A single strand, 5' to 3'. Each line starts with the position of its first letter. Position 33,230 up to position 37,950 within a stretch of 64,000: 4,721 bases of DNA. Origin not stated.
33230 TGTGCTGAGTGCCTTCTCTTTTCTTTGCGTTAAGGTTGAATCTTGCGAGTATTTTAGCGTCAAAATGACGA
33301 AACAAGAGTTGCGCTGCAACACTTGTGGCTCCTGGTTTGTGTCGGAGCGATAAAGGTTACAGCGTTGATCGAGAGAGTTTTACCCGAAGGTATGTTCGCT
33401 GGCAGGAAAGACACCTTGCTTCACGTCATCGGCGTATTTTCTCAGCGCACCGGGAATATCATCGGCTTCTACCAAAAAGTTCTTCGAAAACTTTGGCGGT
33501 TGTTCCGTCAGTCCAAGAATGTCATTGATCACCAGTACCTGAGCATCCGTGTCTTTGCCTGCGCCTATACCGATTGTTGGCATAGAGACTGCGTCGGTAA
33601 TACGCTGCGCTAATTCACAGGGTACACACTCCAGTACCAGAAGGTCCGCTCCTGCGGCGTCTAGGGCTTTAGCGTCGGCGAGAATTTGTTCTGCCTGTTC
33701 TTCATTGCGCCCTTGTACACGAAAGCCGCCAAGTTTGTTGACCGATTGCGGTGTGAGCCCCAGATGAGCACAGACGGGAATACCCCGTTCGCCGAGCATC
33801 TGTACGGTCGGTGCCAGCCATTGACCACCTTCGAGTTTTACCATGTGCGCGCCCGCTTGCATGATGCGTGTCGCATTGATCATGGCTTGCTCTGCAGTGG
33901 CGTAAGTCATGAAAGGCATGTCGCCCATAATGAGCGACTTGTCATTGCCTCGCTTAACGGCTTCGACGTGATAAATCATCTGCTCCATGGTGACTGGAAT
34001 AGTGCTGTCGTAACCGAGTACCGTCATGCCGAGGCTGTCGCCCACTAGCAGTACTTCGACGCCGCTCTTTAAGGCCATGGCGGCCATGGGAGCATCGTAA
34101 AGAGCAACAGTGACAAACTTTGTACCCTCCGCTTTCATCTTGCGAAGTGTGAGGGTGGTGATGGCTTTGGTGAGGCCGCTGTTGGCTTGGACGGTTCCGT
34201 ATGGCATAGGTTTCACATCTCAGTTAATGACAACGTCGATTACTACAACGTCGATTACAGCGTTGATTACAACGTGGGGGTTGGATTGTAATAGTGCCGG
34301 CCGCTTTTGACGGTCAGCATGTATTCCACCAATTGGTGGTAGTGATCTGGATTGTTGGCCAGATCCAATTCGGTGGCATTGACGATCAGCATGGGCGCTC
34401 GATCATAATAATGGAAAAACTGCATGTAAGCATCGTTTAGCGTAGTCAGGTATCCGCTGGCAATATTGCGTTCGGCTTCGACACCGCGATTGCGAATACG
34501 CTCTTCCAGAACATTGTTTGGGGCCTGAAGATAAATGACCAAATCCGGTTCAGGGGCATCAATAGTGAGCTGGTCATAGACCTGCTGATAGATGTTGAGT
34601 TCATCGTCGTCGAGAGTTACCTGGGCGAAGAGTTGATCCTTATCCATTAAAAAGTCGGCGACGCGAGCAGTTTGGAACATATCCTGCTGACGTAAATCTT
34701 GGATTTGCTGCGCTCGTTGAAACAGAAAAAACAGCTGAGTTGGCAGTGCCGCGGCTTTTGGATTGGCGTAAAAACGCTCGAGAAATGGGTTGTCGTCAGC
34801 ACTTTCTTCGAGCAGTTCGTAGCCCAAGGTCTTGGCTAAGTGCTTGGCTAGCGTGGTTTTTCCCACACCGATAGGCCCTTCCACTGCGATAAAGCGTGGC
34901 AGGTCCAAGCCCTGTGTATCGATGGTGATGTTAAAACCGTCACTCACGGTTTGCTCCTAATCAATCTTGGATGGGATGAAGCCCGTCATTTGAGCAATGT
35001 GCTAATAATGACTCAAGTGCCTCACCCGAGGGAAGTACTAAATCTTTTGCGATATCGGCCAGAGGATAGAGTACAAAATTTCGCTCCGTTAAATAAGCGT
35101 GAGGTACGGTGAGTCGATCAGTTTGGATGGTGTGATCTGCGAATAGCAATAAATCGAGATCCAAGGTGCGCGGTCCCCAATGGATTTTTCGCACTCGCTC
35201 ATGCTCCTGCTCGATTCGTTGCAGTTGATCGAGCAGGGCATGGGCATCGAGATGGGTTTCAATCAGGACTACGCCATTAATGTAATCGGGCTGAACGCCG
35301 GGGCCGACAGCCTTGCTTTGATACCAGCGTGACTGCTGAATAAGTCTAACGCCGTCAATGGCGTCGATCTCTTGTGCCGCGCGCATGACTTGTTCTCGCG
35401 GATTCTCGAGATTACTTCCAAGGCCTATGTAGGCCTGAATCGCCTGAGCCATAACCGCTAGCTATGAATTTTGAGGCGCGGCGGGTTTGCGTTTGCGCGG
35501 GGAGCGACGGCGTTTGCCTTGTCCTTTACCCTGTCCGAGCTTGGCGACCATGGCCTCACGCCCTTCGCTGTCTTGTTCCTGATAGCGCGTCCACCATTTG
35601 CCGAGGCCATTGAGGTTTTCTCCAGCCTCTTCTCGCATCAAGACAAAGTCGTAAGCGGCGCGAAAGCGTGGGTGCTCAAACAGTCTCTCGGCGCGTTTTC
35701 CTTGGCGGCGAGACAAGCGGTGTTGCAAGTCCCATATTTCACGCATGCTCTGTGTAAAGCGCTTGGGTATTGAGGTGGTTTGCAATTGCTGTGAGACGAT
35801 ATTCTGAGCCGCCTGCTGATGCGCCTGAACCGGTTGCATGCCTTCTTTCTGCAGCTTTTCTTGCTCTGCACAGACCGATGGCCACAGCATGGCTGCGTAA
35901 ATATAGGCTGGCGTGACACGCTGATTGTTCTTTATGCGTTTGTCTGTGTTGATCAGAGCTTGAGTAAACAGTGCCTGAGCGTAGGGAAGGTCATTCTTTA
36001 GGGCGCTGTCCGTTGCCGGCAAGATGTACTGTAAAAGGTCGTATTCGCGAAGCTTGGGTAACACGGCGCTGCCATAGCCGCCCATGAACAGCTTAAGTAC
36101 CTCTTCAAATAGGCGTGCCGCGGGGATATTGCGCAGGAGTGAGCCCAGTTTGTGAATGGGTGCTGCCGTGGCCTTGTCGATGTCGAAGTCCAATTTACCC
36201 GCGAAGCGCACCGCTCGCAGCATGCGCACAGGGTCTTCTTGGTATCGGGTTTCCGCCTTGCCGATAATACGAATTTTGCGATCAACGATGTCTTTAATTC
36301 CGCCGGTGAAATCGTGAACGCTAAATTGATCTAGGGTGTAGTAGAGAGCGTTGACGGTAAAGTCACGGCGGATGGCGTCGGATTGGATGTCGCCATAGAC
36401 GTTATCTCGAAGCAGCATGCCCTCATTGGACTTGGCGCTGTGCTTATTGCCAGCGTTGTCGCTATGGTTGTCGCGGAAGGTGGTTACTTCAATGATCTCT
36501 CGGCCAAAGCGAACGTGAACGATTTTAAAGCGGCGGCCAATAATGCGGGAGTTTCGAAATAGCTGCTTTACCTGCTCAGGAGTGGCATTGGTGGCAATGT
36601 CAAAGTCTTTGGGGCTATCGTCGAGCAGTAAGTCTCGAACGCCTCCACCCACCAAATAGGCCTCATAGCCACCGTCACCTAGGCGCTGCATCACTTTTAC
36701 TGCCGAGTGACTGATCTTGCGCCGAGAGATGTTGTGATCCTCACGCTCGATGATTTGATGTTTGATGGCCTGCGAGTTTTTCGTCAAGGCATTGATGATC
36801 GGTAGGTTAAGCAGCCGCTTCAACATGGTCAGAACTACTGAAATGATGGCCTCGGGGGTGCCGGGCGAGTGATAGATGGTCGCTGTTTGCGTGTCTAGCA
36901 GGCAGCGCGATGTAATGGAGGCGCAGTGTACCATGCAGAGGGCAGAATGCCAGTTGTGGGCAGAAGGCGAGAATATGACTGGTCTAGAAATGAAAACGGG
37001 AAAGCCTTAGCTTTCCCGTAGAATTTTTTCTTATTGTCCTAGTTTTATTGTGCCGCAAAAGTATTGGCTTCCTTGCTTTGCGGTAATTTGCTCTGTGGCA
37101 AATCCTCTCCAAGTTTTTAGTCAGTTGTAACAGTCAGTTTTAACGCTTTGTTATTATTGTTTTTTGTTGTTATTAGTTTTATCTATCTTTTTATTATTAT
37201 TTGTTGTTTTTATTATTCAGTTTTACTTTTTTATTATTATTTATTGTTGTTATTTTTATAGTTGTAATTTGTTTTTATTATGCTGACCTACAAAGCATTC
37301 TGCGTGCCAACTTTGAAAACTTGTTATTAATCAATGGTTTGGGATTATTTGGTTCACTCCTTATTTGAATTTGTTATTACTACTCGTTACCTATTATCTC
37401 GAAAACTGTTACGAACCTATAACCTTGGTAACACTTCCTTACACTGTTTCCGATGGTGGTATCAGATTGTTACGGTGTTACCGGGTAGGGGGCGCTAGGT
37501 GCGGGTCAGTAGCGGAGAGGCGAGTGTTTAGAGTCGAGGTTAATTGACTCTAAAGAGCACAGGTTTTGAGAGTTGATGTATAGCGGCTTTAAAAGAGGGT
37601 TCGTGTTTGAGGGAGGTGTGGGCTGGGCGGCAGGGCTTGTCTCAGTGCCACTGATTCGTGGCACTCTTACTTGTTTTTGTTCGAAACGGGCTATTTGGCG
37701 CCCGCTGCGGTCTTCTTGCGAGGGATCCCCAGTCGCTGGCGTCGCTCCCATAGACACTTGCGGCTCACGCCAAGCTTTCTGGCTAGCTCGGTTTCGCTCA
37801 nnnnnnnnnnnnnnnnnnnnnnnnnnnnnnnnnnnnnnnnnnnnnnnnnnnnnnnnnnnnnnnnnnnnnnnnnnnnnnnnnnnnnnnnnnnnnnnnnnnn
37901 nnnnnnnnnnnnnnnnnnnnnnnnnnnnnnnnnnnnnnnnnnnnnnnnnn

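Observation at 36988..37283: Unannotated CrcZ-like sponge RNA with an extreme A-rich, nearly unstructured 5' half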

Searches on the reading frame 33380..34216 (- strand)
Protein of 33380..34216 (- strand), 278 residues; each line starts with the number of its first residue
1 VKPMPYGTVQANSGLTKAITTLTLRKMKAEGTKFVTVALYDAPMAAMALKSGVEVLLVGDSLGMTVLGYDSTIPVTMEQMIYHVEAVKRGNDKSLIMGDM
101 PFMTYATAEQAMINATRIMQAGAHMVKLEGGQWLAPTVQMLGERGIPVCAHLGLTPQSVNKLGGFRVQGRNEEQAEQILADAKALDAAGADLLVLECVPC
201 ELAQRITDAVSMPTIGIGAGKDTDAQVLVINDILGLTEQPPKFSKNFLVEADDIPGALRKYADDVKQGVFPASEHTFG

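Call 5: search_protein_families(library=ncbifam, proteins=[window:33380-34216:-])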
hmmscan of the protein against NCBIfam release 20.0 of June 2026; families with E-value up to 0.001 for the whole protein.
window:33380-34216:- (278 aa): 2 families
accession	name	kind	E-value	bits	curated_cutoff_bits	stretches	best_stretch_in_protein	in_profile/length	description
NF001452.0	PRK00311.1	subfamily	8.8e-111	369.5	272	1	17-277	3-266/267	3-methyl-2-oxobutanoate hydroxymethyltransferase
TIGR00222.1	panB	equivalog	1.3e-105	352.7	207.55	1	19-277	3-263/264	3-methyl-2-oxobutanoate hydroxymethyltransferase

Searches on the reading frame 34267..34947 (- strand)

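Call 5: search_protein_families(library=ncbifam, proteins=[window:34267-34947:-])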
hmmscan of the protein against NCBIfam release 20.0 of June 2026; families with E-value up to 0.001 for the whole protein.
window:34267-34947:- (226 aa): 14 families
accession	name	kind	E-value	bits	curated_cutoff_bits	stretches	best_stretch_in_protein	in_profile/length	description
TIGR00041.1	DTMP_kinase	equivalog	3.8e-08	33.2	83.25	1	18-192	5-186/196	dTMP kinase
NF003012.0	PRK03839.1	equivalog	2.4e-07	30.9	152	0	20-47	3-30/180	putative kinase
NF040667.1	hom_kin_desulfo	exception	2.4e-06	27.5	197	0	24-63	7-42/163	homoserine kinase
TIGR02173.1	cyt_kin_arch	equivalog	7.2e-06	26.1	102.1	0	20-46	3-29/169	(d)CMP kinase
NF003226.0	PRK04195.1-1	equivalog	2.6e-05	23.3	588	1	20-61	43-84/405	replication factor C large subunit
TIGR00017.1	cmk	equivalog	4.1e-05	23.4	135.55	1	19-47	4-32/217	(d)CMP kinase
NF003229.0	PRK04195.1-5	equivalog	0.0001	21.2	280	1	22-71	49-98/413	replication factor C large subunit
TIGR03263.1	guanyl_kin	equivalog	0.00015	21.4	160.45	0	127-182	106-159/180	guanylate kinase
NF002988.0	PRK03731.1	equivalog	0.00048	19.9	161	0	23-46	8-31/174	shikimate kinase AroL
NF007071.0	PRK09518.1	equivalog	0.00053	18.6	953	0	19-49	6-36/706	bifunctional cytidylate kinase/GTPase Der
NF047784.1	MadB_ATPase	equivalog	0.00064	19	475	1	16-46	32-62/298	MadB family AAA-type ATPase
NF003234.0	PRK04195.2-4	equivalog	0.00072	18.6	529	0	21-53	42-74/497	replication factor C large subunit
NF006746.0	PRK09270.1-5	subfamily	0.00072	18.5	250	0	19-42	23-46/210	nucleoside/nucleotide kinase family protein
NF003230.0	PRK04195.1-6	equivalog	0.00086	18.1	441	0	19-53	41-75/494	replication factor C large subunit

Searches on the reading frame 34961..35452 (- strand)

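Call 5: search_protein_families(library=ncbifam, proteins=[window:34961-35452:-])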
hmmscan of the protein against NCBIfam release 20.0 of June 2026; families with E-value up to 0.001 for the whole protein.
window:34961-35452:- (163 aa): 3 families
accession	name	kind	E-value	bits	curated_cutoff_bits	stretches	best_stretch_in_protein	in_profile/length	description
NF007595.0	PRK10239.1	equivalog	2.7e-44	150.7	252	1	7-154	4-152/159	2-amino-4-hydroxy-6-hydroxymethyldihydropteridine diphosphokinase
TIGR01498.1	folK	equivalog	2.3e-39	134.5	54.1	1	7-135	1-127/128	2-amino-4-hydroxy-6-hydroxymethyldihydropteridine diphosphokinase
NF010692.0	PRK14092.1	equivalog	1.2e-36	125.9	234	1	2-157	5-158/163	2-amino-4-hydroxy-6-hydroxymethyldihydropteridine diphosphokinase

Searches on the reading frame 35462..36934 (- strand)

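Call 5: search_protein_families(library=ncbifam, proteins=[window:35462-36934:-])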
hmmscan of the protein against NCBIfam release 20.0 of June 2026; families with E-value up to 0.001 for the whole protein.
window:35462-36934:- (490 aa): 9 families
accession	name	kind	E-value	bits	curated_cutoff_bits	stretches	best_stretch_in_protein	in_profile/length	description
TIGR01942.1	pcnB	subfamily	2.9e-160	533.7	305.65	1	61-485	1-419/425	polynucleotide adenylyltransferase PcnB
NF008634.1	PRK11623.1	equivalog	4.9e-151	503.4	702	1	48-485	19-464/469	polynucleotide adenylyltransferase PcnB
NF009814.0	PRK13299.1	equivalog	9e-56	189.6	290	1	76-316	7-236/396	CCA tRNA nucleotidyltransferase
TIGR02692.1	tRNA_CCA_actino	equivalog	9.5e-40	136.6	438.8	1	74-406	12-344/466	CCA tRNA nucleotidyltransferase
NF008137.0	PRK10885.1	equivalog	1.6e-20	73.3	451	1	91-310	2-212/409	multifunctional CCA addition/repair protein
NF041569.1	A-tRNAntase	equivalog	1.8e-17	62.9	1440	1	61-306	447-693/880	A-adding tRNA nucleotidyltransferase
NF009812.0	PRK13297.1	equivalog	3.3e-13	49.5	624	1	89-393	11-305/364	tRNA CCA-pyrophosphorylase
NF009813.0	PRK13298.1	equivalog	3.3e-13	49.3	606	1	91-309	2-211/417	tRNA CCA-pyrophosphorylase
NF009811.0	PRK13296.1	equivalog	3.7e-10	39.2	469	1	92-313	3-213/360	CCA tRNA nucleotidyltransferase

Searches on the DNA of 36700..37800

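Call 4: search_rna_families(source=window, start=36700, end=37800, threshold=evalue, max_evalue=10, show_alignments=4)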
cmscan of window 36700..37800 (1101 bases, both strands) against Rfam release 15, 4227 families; matches with E-value up to 10: 3.
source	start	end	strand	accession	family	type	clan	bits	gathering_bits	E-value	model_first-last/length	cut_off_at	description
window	36965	37182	-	RF01675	CrcZ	Gene; sRNA;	-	23.1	95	0.00067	1-398/398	no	Pseudomonas sRNA CrcZ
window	36986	37066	-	RF02029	sraA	Gene; sRNA;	-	18.8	56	5.7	1-95/95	no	sraA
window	36992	37104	-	RF04184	BTnc060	Gene; sRNA;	-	18.4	228.9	3.8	1-213/213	no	Bacteroides sRNA BTnc060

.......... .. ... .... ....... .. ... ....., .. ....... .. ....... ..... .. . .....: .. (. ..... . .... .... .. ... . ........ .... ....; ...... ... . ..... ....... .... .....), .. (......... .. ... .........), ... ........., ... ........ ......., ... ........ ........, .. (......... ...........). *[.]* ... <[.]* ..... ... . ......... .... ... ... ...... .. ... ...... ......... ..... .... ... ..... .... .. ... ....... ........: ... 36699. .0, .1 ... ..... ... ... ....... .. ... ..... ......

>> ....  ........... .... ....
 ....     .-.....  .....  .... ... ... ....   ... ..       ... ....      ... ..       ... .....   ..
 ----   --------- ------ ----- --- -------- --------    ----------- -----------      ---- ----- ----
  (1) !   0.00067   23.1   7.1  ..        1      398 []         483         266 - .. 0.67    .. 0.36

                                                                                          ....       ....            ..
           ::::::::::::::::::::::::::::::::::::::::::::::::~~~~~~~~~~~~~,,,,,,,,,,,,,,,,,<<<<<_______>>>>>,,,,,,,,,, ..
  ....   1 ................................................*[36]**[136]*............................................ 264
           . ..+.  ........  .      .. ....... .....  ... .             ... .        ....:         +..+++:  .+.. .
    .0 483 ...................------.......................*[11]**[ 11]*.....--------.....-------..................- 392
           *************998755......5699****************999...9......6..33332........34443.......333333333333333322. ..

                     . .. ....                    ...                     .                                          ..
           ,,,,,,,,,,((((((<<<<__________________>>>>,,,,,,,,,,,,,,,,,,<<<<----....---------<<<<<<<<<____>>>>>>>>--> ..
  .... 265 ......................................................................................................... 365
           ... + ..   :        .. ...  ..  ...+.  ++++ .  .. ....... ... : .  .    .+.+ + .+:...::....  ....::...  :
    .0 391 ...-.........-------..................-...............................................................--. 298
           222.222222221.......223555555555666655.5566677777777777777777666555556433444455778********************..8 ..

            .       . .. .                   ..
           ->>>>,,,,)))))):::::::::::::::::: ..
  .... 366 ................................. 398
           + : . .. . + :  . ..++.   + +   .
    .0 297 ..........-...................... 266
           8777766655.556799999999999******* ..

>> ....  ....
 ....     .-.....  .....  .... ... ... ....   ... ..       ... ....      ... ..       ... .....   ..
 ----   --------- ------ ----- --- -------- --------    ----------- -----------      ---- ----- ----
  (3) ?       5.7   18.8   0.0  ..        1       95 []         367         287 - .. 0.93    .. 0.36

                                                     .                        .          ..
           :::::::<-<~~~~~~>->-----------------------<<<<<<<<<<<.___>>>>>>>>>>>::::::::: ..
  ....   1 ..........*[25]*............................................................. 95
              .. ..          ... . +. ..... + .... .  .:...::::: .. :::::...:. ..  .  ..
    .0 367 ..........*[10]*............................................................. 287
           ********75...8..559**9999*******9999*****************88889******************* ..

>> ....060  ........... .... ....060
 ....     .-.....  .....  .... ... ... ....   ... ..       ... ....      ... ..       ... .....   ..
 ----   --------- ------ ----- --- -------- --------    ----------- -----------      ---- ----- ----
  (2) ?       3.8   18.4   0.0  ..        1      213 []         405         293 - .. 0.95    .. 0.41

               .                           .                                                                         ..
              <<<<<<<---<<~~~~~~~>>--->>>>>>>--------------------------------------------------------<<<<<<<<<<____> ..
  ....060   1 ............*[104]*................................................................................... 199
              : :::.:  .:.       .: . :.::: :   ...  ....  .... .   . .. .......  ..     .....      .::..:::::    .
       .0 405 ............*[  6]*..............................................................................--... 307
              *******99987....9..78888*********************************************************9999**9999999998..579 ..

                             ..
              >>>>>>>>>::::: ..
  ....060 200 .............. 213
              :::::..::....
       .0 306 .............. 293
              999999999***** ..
